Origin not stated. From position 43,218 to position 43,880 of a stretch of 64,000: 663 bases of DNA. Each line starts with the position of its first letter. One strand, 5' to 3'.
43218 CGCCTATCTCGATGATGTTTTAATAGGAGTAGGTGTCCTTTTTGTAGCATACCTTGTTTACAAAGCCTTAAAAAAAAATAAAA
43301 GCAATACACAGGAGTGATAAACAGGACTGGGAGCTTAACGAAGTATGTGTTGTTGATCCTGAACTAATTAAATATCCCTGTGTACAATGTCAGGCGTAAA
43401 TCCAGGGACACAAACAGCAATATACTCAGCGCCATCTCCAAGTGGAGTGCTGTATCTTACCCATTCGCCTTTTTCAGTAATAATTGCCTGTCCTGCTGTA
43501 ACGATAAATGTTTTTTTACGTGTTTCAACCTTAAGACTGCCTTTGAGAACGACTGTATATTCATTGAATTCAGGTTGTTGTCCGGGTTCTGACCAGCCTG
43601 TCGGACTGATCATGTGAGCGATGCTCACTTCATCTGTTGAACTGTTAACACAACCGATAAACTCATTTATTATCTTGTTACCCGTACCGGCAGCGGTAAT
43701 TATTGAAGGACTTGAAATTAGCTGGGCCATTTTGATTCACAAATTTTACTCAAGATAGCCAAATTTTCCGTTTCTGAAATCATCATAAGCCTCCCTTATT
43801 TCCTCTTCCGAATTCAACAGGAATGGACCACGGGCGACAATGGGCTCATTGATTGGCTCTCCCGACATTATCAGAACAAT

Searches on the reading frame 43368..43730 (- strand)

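Call 32: search_protein_families(library=pfam, proteins=[window:43368-43730:-])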
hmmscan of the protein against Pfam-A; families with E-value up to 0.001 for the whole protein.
window:43368-43730:- (120 aa): 1 family
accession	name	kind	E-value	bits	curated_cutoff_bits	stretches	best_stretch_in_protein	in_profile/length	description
PF07883.17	Cupin_2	-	9.5e-06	25.7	27.2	1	51-100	14-63/70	Cupin domain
